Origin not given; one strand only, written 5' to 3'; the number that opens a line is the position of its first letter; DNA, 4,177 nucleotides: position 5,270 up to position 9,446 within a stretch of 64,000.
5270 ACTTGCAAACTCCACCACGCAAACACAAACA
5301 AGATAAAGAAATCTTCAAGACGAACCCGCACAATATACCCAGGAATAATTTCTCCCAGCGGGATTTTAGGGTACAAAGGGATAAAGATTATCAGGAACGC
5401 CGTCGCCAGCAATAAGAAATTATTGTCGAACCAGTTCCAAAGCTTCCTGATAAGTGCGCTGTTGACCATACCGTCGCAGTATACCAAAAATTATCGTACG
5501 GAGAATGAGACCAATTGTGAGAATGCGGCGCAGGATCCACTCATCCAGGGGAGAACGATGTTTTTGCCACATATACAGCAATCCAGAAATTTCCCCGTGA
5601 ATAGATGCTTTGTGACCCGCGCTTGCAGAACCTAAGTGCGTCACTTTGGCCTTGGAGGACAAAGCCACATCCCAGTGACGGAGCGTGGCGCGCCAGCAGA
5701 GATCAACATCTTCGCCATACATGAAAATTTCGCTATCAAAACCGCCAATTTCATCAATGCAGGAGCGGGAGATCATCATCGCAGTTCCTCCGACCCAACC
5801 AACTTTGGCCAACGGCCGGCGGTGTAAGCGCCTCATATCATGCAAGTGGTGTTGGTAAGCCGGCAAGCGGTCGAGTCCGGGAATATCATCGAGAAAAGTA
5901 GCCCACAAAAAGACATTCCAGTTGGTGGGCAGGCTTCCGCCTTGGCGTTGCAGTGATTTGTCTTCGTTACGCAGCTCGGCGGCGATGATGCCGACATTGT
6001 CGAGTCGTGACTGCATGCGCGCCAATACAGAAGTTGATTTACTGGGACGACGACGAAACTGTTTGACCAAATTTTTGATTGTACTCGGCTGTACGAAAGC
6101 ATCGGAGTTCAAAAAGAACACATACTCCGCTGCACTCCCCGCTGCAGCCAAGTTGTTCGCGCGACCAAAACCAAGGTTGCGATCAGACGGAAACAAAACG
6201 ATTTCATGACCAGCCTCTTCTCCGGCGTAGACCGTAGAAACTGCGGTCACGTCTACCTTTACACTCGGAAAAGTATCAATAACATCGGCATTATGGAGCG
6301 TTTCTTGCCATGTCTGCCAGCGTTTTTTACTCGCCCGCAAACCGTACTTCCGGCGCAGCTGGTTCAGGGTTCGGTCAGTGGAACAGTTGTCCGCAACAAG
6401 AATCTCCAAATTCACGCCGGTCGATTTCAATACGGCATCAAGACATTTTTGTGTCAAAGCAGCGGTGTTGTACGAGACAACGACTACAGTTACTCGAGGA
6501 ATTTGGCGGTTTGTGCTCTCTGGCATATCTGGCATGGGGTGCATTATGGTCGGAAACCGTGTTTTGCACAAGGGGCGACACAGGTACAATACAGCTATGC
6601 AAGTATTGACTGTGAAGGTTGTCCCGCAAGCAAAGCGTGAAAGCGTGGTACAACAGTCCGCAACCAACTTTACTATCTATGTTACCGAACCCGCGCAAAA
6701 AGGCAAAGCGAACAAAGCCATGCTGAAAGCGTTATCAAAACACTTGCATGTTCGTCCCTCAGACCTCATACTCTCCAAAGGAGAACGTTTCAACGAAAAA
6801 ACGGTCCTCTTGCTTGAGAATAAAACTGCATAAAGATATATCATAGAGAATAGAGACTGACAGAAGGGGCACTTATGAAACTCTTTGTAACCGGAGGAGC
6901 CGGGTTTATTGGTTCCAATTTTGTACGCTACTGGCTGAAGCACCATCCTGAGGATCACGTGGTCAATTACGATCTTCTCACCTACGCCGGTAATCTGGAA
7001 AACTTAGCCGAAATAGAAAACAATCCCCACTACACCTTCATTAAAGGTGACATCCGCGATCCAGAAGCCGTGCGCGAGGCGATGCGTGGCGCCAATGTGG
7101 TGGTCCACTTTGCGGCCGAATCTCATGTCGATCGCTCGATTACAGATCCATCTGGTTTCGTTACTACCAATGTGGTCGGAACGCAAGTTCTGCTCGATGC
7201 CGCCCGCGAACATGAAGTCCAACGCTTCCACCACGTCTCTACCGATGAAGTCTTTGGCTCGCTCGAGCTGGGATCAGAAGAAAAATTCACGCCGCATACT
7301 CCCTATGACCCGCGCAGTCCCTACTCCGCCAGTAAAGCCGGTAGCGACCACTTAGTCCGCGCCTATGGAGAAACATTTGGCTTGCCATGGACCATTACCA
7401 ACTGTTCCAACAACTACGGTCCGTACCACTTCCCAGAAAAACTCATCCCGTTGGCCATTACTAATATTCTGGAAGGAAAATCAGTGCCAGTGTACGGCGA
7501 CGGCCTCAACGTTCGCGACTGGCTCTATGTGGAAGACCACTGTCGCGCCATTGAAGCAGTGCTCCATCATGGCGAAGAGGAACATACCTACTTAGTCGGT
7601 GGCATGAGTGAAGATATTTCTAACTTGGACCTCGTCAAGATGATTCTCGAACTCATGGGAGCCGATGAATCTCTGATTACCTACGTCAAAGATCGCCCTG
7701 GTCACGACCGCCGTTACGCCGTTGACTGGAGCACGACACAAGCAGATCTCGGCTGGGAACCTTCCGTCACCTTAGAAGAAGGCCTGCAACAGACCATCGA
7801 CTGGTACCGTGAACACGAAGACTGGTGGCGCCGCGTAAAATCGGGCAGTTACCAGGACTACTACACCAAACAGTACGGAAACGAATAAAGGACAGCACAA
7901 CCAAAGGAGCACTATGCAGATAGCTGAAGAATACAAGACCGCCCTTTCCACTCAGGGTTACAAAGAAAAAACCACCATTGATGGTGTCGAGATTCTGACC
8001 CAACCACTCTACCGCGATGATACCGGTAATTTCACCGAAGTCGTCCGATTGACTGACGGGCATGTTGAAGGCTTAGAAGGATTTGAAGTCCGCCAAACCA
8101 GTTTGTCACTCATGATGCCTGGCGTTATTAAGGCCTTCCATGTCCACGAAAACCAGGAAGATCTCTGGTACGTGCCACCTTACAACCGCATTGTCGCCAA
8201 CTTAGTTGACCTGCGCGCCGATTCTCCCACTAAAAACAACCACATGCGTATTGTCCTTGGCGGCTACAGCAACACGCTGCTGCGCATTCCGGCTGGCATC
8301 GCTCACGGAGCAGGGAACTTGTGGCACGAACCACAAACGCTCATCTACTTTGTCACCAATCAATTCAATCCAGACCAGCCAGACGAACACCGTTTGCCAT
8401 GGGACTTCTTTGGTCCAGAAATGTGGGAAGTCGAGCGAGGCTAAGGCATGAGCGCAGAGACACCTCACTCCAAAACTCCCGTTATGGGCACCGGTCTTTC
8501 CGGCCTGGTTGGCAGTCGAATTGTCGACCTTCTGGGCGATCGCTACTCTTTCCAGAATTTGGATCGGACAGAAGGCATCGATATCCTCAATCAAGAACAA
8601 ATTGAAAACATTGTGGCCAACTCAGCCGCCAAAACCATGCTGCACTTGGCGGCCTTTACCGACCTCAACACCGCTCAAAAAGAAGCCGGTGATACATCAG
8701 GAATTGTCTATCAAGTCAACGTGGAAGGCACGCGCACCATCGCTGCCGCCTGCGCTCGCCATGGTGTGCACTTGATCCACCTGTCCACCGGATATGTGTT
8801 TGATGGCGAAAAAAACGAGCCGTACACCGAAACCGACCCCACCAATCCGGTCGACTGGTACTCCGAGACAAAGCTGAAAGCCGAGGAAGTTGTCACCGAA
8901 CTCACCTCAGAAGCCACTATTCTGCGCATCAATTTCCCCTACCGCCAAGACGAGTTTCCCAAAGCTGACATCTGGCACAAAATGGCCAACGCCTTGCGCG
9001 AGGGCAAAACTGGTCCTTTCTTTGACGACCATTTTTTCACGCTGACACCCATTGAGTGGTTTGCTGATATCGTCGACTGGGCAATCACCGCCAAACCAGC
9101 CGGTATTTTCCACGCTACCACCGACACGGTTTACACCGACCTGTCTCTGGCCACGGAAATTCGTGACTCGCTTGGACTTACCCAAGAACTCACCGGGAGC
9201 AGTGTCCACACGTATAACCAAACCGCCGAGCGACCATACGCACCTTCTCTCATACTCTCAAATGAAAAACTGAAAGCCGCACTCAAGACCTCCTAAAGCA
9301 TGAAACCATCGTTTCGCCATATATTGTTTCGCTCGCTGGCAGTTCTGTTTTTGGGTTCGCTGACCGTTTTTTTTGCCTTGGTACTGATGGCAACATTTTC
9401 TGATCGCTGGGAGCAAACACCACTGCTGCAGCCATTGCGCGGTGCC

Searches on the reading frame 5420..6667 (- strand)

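Call 49: search_protein_families(library=pfam, proteins=[window:5420-6667:-], max_evalue=0.00001)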
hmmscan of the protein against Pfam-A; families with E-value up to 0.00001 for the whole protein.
window:5420-6667:- (415 aa): 2 families
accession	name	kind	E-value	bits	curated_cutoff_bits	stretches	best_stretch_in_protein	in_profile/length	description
PF00535.33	Glycos_transf_2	-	2.5e-17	63.8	23.3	2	60-106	1-47/168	Glycosyl transferase family 2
PF13641.12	Glyco_tranf_2_3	-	7e-14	52.8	27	1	57-345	1-212/230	Glycosyltransferase like family 2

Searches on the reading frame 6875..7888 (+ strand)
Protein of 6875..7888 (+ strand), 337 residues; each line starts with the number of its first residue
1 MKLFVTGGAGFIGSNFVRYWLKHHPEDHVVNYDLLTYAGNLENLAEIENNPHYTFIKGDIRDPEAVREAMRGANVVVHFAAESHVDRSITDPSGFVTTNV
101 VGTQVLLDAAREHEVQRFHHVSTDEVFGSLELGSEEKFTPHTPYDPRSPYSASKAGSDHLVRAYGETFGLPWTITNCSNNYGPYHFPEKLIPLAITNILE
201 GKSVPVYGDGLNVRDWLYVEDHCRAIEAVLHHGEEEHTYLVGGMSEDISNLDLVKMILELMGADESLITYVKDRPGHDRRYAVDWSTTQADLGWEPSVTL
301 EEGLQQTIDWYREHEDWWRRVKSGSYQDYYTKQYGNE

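Call 49: search_protein_families(library=pfam, proteins=[window:6875-7888:+], max_evalue=0.00001)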
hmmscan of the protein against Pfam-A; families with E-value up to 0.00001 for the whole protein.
window:6875-7888:+ (337 aa): 8 families
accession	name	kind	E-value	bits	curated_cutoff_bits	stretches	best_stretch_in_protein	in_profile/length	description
PF16363.11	GDP_Man_Dehyd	-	5.2e-84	283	27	1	4-307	1-332/332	GDP-mannose 4,6 dehydratase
PF01370.27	Epimerase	-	9.6e-68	228.6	20.9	1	4-242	2-240/240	NAD dependent epimerase/dehydratase family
PF01073.25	3Beta_HSD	-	5.1e-24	85.2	22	1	5-222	2-221/280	3-beta hydroxysteroid dehydrogenase/isomerase family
PF02719.21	Polysacc_synt_2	-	9.2e-20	71.4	20.2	1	4-126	2-131/293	Polysaccharide biosynthesis protein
PF07993.18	NAD_binding_4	-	2.1e-16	60.3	20.1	1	5-179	1-206/258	Male sterility protein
PF04321.23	RmlD_sub_bind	-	1.5e-13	50.9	27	1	1-167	1-142/287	RmlD substrate binding domain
PF13460.12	NAD_binding_10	-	3.5e-13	50.3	27.2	1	7-174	1-140/184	NAD(P)H-binding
PF05368.20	NmrA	-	5.7e-06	26.6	27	0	3-251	5-224/298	NmrA-like family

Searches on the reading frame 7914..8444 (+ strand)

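Call 49: search_protein_families(library=pfam, proteins=[window:7914-8444:+], max_evalue=0.00001)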
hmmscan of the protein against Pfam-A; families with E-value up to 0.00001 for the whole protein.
window:7914-8444:+ (176 aa): 1 family
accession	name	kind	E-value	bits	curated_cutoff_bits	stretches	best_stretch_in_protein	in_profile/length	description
PF00908.23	dTDP_sugar_isom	-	8.2e-15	55.3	27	1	19-160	1-140/168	dTDP-4-dehydrorhamnose 3,5-epimerase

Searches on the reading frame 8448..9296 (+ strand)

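Call 49: search_protein_families(library=pfam, proteins=[window:8448-9296:+], max_evalue=0.00001)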
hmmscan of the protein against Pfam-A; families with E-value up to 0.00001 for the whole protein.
window:8448-9296:+ (282 aa): 5 families
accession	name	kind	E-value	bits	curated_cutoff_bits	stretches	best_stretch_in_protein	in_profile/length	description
PF04321.23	RmlD_sub_bind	-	3.3e-45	154.8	27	1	12-278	3-266/287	RmlD substrate binding domain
PF01370.27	Epimerase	-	2.5e-17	63.6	20.9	1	15-187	4-197/240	NAD dependent epimerase/dehydratase family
PF16363.11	GDP_Man_Dehyd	-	1.7e-11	44.6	27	1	44-183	59-205/332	GDP-mannose 4,6 dehydratase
PF01073.25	3Beta_HSD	-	8.9e-11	41.8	22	1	41-151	49-159/280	3-beta hydroxysteroid dehydrogenase/isomerase family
PF07993.18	NAD_binding_4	-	6e-06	26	20.1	0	49-160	79-203/258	Male sterility protein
